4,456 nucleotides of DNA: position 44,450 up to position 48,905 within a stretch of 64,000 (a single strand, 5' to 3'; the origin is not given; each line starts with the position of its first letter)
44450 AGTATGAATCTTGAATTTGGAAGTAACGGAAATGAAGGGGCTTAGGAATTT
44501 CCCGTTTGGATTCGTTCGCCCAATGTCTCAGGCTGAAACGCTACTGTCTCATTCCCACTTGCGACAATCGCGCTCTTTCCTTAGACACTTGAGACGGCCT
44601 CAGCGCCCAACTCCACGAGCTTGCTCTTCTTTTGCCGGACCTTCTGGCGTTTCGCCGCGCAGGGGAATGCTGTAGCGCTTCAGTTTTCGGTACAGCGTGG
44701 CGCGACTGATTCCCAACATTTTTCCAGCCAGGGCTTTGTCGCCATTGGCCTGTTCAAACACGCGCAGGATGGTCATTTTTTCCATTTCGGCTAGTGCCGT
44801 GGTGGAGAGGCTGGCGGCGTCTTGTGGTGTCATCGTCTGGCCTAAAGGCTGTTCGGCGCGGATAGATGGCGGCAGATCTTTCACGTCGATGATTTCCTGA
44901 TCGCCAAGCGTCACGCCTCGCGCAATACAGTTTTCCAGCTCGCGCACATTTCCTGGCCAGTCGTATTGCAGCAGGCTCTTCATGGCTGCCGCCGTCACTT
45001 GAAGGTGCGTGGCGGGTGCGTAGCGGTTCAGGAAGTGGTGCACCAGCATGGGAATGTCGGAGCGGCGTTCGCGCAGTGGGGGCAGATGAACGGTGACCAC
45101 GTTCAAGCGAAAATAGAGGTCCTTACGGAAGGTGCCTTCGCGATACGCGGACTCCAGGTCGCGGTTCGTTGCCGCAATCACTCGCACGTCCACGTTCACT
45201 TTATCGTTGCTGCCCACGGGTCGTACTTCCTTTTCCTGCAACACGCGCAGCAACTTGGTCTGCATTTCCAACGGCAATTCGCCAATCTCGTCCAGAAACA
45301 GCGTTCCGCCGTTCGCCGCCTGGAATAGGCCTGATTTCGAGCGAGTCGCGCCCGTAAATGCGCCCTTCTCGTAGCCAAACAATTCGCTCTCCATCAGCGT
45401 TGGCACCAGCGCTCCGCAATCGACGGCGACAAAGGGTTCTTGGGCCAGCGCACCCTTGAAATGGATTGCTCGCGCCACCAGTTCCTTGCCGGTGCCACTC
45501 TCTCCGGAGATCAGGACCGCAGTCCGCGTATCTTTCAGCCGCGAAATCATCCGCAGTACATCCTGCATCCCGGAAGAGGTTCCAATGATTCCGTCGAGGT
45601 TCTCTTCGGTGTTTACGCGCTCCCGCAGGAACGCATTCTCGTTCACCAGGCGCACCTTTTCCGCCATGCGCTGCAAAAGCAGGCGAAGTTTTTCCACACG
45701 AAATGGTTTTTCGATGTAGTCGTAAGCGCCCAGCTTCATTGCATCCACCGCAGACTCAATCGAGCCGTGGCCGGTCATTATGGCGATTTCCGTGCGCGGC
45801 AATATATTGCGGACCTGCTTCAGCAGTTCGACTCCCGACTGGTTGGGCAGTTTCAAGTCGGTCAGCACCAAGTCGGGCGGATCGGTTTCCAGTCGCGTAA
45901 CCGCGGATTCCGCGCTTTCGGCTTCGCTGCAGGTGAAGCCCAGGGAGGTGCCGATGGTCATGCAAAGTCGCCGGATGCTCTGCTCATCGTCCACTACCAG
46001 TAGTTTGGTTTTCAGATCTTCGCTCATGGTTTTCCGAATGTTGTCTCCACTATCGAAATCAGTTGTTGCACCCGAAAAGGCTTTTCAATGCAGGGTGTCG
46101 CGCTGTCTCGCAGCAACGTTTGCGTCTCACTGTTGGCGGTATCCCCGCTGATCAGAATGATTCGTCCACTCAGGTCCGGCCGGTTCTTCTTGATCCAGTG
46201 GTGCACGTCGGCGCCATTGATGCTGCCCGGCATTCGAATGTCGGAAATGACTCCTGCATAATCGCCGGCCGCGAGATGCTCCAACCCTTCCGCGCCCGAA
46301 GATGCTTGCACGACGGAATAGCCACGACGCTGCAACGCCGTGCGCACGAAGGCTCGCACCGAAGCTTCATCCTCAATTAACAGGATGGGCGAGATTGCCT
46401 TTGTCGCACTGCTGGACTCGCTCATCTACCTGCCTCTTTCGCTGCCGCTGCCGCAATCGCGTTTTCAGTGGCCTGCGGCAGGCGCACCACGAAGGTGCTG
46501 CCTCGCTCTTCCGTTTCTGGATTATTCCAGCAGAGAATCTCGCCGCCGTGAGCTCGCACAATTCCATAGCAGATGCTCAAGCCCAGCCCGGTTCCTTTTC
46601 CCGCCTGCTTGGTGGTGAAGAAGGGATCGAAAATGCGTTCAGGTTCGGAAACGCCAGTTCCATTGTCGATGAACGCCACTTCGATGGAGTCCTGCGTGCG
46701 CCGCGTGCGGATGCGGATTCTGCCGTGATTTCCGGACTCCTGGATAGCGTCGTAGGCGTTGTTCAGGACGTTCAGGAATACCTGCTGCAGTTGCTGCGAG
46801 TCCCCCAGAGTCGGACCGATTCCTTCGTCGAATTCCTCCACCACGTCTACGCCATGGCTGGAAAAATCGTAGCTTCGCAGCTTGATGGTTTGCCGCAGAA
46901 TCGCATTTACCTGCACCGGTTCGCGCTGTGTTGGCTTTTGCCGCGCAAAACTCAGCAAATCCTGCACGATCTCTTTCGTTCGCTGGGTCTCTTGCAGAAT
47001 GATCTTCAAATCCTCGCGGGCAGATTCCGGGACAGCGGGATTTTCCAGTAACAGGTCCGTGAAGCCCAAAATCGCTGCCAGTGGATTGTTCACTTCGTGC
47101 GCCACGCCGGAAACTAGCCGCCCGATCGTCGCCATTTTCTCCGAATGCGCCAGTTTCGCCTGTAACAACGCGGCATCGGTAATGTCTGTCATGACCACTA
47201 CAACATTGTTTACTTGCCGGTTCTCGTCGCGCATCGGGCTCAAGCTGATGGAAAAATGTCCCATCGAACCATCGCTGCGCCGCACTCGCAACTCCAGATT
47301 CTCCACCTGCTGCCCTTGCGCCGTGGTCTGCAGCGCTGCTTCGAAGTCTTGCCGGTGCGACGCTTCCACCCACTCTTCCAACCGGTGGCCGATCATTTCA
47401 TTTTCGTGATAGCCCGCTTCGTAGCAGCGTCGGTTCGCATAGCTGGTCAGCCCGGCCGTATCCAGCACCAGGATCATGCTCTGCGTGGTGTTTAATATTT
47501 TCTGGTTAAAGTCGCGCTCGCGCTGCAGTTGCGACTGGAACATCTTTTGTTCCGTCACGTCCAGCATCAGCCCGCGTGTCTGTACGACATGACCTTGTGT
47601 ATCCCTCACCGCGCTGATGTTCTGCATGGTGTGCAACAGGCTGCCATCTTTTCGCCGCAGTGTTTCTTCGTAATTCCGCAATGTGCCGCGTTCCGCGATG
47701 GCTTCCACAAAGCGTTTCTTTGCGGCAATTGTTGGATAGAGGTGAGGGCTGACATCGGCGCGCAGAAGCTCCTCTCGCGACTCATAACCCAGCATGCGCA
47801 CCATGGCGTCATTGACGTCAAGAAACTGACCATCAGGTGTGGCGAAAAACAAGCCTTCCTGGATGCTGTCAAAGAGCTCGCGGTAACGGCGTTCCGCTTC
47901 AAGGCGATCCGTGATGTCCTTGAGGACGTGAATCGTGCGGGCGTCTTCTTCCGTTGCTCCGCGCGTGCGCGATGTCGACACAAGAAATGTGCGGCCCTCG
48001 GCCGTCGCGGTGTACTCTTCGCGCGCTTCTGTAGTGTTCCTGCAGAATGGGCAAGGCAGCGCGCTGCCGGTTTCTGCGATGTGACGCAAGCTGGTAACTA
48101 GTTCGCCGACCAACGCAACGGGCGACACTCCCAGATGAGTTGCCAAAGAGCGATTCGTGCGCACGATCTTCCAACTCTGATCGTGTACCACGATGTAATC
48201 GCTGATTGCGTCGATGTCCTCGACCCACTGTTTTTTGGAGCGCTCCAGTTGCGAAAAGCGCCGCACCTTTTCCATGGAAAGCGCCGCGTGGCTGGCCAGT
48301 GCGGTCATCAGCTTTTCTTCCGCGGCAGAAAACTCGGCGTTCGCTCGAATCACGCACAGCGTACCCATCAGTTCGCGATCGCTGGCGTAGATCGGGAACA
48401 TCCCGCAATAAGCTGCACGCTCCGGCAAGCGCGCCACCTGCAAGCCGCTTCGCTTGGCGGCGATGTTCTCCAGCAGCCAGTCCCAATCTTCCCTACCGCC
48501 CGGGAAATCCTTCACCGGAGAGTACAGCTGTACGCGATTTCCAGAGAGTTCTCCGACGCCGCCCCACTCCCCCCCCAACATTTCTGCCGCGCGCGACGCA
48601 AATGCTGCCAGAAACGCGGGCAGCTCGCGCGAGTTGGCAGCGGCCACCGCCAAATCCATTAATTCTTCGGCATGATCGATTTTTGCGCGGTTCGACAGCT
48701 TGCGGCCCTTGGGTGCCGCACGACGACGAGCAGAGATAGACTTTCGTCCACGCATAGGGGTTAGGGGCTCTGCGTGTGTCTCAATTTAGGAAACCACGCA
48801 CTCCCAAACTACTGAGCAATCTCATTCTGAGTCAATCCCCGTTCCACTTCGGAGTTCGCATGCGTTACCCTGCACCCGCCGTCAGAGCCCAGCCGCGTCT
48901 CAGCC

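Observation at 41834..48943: Recurrent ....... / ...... half-site clusters upstream of three sigma-54-like elements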

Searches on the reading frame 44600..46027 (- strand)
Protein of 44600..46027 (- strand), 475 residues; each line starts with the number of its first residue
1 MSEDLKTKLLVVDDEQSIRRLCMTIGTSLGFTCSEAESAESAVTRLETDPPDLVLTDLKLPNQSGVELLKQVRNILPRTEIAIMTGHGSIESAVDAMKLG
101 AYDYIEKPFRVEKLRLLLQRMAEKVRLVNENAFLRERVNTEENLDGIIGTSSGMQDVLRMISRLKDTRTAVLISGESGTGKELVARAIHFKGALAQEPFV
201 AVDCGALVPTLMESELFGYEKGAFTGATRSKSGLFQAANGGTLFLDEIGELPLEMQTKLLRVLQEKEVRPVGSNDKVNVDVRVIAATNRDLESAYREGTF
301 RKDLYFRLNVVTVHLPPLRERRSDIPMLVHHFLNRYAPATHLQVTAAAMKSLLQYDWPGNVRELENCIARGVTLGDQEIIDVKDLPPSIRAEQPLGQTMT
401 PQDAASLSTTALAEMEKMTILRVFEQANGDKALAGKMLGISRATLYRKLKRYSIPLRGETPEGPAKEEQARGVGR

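Call 5: search_protein_families(library=pfam, proteins=[window:44600-46027:-], max_evalue=0.01)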
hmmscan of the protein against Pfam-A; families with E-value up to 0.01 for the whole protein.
window:44600-46027:- (475 aa): 10 families
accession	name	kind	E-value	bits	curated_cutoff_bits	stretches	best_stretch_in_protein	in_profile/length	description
PF00158.32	Sigma54_activat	-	2.9e-71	239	20.2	1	147-313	1-167/168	Sigma-54 interaction domain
PF00072.30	Response_reg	-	1.6e-26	93.1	30.2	1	10-116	2-108/111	Response regulator receiver domain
PF25601.1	AAA_lid_14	-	1.5e-25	89.3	27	1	319-396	1-81/87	AAA+ ATPase lid domain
PF14532.12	Sigma54_activ_2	-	3e-21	76.6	25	1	148-318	1-138/138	Sigma-54 interaction domain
PF02954.25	HTH_8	-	3.5e-11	43.1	22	1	412-452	2-42/42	Bacterial regulatory protein, Fis family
PF07728.20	AAA_5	-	6.1e-08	33.2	22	1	171-289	2-123/139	AAA domain (dynein-related subfamily)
PF00004.35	AAA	-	3.6e-06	27.9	21.2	1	171-306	1-129/131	ATPase family associated with various cellular activities (AAA)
PF18024.7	HTH_50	-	0.00069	19.7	27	1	413-454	9-49/50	Helix-turn-helix domain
PF01078.27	Mg_chelatase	-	0.0012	18.7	20.3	0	226-288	93-157/207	Magnesium chelatase, subunit ChlI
PF06068.19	TIP49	-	0.0086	15.7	23.8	0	136-203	15-84/347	TIP49 P-loop domain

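Call 19: search_protein_families(library=ncbifam, proteins=[window:44600-46027:-], max_evalue=0.001)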
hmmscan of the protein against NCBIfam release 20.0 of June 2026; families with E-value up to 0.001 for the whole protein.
window:44600-46027:- (475 aa): 118 families (the best 25 are shown)
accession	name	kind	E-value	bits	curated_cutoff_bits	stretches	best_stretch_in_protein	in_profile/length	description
NF008469.0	PRK11361.1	equivalog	1e-135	453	714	1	7-454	5-456/461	acetoacetate metabolism transcriptional regulator AtoC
TIGR01818.1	ntrC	equivalog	2.5e-132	442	558.6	1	10-450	2-461/463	nitrogen regulation protein NR(I)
TIGR02915.1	PEP_resp_reg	equivalog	3.1e-118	395.4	502.6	1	9-454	1-444/445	PEP-CTERM-box response regulator transcription factor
NF051870.1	NAssimRespRegNtrX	equivalog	1.6e-113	380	600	1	8-451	3-449/452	nitrogen assimilation response regulator NtrX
NF007689.0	PRK10365.1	equivalog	2.9e-113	379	760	1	6-451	5-441/441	sigma-54-dependent response regulator transcription factor ZraR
NF008176.1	PRK10923.1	equivalog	3.2e-110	368.9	620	1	7-393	4-389/469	nitrogen regulation protein NR(I)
NF041552.1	TF_PrdR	equivalog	8.9e-109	364.4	795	1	111-452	237-576/577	sigma-54 dependent transcriptional regulator PrdR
NF041946.1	LuxO_transreg_Vib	equivalog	2.7e-105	352.8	800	1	12-452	2-460/463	quorum-sensing sigma-54 dependent transcriptional regulator LuxO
TIGR01817.1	nifA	equivalog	3.4e-105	352.8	528.85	1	115-410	168-464/534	nif-specific transcriptional activator NifA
NF038308.1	RNA_repair_RtcR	equivalog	1e-101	341.4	650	1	88-453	121-517/530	RNA repair transcriptional activator RtcR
NF011695.0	PRK15115.1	equivalog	8.7e-101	337.8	763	1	6-453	6-437/445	two-component system response regulator GlrR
TIGR02329.1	propionate_PrpR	equivalog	1.3e-96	324.4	499.2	1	134-450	201-525/526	propionate catabolism operon regulatory protein PrpR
NF050807.1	TransRegFlbDCaul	equivalog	2.5e-95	320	750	1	23-453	17-439/454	sigma-54-dependent transcriptional regulator FlbD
NF003451.0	PRK05022.1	equivalog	5.9e-95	318.9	476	1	131-453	171-509/512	nitric oxide reductase transcriptional regulator NorR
NF011953.0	PRK15424.1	equivalog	1.1e-92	311.4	703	1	124-451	198-533/538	propionate catabolism operon regulatory protein PrpR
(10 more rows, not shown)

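Call 21: search_solved_structures(query=window:44600-46027:-, max_evalue=1e-20)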
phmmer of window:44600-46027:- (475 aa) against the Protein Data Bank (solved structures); distinct sequences matched with E-value up to 1e-20: 36.
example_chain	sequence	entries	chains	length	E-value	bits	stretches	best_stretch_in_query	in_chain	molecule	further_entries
4l4u_A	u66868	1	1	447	8e-102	344.7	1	8-454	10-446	Transcriptional regulator (NtrC family)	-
1ny5_A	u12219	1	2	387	2.1e-94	320.3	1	9-385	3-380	transcriptional regulator (NtrC family)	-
1ojl_A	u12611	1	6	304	1.5e-83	284.5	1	147-451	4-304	TRANSCRIPTIONAL REGULATORY PROTEIN ZRAR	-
8p53_C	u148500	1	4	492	1.2e-82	281.5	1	6-391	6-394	Transcriptional regulator FleQ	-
5m7n_A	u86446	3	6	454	1.9e-82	280.9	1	8-452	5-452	Nitrogen assimilation regulatory protein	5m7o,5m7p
5ep0_A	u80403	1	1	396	1.7e-81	277.7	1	8-389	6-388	Putative repressor protein luxO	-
8pb9_D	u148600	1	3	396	4.6e-80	273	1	6-390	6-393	Transcriptional regulator FleQ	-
3dzd_A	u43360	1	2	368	9e-80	272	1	8-380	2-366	Transcriptional regulator (NtrC family)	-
5exx_A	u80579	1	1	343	2.2e-78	267.5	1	145-391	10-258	Transcriptional regulator FleQ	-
6jdi_A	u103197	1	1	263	8.2e-78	265.6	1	146-390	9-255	Nitrogen assimilation regulatory protein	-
5exp_A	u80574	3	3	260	2.4e-77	264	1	145-390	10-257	Transcriptional regulator FleQ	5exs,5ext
9qq6_C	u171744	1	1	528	2.7e-77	263.9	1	128-455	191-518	Nif-specific regulatory protein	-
6j7e_A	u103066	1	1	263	4.1e-77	263.3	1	146-390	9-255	Nitrogen assimilation regulatory protein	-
7ejw_C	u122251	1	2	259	4.4e-77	263.2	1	146-390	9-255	Transcriptional regulator FleQ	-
6jdl_A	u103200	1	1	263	1.1e-76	261.9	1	146-390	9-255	Nitrogen assimilation regulatory protein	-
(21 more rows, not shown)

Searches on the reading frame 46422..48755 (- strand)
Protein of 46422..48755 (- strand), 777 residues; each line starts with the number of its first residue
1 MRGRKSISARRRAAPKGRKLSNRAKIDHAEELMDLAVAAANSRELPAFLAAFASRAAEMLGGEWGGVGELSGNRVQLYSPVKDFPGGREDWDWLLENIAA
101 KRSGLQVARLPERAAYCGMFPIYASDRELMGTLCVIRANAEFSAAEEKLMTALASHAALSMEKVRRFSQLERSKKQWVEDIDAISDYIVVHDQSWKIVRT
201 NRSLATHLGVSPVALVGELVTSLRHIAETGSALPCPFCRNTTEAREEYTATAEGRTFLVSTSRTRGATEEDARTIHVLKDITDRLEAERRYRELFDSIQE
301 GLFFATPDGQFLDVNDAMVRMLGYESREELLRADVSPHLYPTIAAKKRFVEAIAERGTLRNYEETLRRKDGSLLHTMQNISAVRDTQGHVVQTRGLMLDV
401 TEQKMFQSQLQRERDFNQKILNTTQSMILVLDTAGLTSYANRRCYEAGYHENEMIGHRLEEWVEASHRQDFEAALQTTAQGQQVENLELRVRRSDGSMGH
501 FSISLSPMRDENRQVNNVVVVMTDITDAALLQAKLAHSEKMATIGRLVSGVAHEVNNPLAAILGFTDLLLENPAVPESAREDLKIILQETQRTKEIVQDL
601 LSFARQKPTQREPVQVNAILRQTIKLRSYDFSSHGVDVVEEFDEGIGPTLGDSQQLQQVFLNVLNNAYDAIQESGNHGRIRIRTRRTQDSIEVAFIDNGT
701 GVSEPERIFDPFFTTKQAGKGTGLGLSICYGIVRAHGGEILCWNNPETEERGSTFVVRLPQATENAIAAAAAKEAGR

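Call 5: search_protein_families(library=pfam, proteins=[window:46422-48755:-], max_evalue=0.01)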
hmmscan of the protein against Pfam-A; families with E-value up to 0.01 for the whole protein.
window:46422-48755:- (777 aa): 12 families
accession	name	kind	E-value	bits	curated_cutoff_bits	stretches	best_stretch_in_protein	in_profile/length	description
PF13426.13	PAS_9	-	3.6e-31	107.9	27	2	427-527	3-103/103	PAS domain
PF08448.16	PAS_4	-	1.3e-27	96.6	23.1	2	422-528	2-108/110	PAS fold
PF02518.31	HATPase_c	-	8.1e-23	81.4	26.4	1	651-762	1-110/111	Histidine kinase-, DNA gyrase B-, and HSP90-like ATPase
PF00989.32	PAS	-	2e-22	79.8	22.6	2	290-391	2-104/113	PAS fold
PF00512.31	HisKA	-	2.7e-16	59.8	26.9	1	545-606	3-63/66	His Kinase A (phospho-acceptor) domain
PF08447.18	PAS_3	-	4.6e-15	56.1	25.6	2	439-521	3-88/89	PAS fold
PF13188.13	PAS_8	-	4.8e-15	55.3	21.8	1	289-347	1-58/65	PAS domain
PF24820.1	Diguanyl_cycl_sensor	-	1e-05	25.9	28.1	1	424-522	5-107/109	Diguanylate cyclase-like sensor domain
PF14501.12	HATPase_c_5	-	0.00017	21.9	22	1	655-741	5-87/102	GHKL domain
PF13596.12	PAS_10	-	0.00023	22.2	22.1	1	419-526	3-106/106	PAS domain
PF01590.32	GAF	-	0.00061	20.8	22.4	1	120-160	93-132/133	GAF domain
PF13581.12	HATPase_c_2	-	0.00068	20.1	27.4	1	662-734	38-110/127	Histidine kinase-like ATPase domain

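Call 19: search_protein_families(library=ncbifam, proteins=[window:46422-48755:-], max_evalue=0.001)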
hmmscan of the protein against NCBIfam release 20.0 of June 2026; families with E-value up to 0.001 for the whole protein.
window:46422-48755:- (777 aa): 82 families (the best 25 are shown)
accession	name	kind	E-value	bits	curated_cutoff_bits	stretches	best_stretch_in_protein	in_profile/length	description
NF008468.0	PRK11360.1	equivalog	8.3e-81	272.2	646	1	408-764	261-611/616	two-component system sensor histidine kinase AtoS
NF052574.1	HisKinEspCMyxo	equivalog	1.6e-67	228.3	1200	2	439-771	312-647/785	serine histidine kinase EspC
NF052573.1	HisKinEspAMyxo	equivalog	6.1e-56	189.9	1400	2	395-765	238-615/755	serine histidine kinase EspA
NF046020.1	HisKinCckABruc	equivalog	2.9e-53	180.9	1000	1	181-773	92-719/868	cell cycle histidine kinase CckA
NF046044.1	PnpS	equivalog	5.4e-49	167.2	400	1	402-760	43-390/390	two-component system histidine kinase PnpS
NF010411.0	PRK13837.1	equivalog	4.3e-47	160.6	647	1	515-772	421-686/828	two-component system VirA-like sensor kinase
NF007688.0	PRK10364.1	equivalog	4.5e-42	144.3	479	1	530-764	226-454/460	two-component system sensor histidine kinase ZraS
NF047497.1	HK_LIC_12097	equivalog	1.7e-40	138.9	500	1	419-742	32-351/367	LIC_12097 family sensor histidine kinase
NF046026.1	HisKinCckACaul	equivalog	2.9e-40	138.1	1000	1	286-774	60-545/678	cell cycle histidine kinase CckA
NF010076.0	PRK13557.1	subfamily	6.6e-39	133.7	631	1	447-768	66-401/540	histidine kinase famiy protein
TIGR00229.1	sensory_box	domain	7.1e-38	129.6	22.9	3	286-410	2-126/126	PAS domain S-box protein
NF041777.1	sens_FixL_Rhizob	equivalog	7.4e-38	130.4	850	1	379-764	87-484/485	sensor protein FixL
NF038348.1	T2SS_HK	subfamily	8.7e-37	126.8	450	2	587-760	405-572/574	histidine kinase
NF033092.0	HK_WalK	equivalog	3.5e-34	118.4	725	1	410-760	253-593/594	cell wall metabolism sensor histidine kinase WalK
NF047874.1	MASE3_PAS_HK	subfamily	1.3e-32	113.4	560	3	652-766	516-630/655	MASE3 domain-containing sensor histidine kinase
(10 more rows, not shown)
